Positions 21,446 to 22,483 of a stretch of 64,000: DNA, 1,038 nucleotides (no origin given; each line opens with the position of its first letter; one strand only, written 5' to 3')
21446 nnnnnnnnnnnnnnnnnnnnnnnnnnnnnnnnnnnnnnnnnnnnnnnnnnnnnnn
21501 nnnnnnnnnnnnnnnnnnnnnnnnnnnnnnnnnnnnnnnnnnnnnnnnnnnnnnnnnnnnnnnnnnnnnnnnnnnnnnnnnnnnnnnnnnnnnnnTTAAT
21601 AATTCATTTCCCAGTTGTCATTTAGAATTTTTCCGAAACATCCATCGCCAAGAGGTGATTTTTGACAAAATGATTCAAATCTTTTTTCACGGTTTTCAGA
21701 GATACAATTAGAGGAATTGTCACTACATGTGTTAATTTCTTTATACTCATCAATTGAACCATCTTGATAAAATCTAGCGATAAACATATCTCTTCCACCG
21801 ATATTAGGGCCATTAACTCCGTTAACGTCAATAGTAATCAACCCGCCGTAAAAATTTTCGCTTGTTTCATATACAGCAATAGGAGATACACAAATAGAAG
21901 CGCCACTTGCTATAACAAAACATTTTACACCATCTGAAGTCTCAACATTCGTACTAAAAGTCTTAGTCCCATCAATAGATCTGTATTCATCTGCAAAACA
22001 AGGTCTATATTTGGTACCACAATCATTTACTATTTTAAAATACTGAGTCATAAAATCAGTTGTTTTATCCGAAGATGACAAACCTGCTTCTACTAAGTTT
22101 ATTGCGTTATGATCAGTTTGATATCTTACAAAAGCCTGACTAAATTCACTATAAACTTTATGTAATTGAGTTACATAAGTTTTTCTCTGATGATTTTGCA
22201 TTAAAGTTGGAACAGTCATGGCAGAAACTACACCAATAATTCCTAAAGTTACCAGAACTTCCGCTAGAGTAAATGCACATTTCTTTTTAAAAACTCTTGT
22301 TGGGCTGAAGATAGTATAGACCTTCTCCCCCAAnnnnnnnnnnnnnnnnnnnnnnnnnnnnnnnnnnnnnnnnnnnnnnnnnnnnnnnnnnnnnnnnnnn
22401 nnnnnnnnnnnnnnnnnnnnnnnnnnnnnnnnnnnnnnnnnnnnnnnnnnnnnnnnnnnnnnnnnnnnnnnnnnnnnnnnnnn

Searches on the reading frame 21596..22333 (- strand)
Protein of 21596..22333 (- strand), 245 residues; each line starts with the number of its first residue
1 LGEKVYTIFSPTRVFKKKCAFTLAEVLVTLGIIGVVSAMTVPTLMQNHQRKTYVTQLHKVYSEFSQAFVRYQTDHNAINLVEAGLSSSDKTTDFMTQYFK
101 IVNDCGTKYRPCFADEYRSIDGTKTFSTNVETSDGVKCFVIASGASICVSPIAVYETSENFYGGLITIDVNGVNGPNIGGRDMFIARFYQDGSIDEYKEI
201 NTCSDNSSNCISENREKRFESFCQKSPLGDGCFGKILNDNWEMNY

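Call 28: search_protein_families(library=ncbifam, proteins=[window:21596-22333:-], max_evalue=0.01)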
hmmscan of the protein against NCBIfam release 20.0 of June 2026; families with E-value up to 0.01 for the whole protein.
window:21596-22333:- (245 aa): 6 families
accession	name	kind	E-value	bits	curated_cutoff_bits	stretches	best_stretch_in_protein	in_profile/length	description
NF041013.1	T4P_ComGE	equivalog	1.7e-06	28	49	1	16-91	1-75/83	competence type IV pilus minor pilin ComGE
NF007862.0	PRK10574.1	equivalog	1.3e-05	25.3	138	1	17-87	3-72/145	prepilin peptidase-dependent pilin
TIGR01710.1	typeII_sec_gspG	equivalog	2.3e-05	24.4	88.85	1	21-86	3-67/134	type II secretion system major pseudopilin GspG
TIGR02532.1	IV_pilin_GFxxxE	domain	0.00031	20.5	16.3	1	20-40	3-23/24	prepilin-type N-terminal cleavage/methylation domain-containing protein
NF040999.1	pilin_ComGC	equivalog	0.0014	18.8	75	1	20-50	3-33/84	competence type IV pilus major pilin ComGC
TIGR01708.2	typeII_sec_gspH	equivalog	0.0033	17.4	80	1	21-96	4-74/169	type II secretion system minor pseudopilin GspH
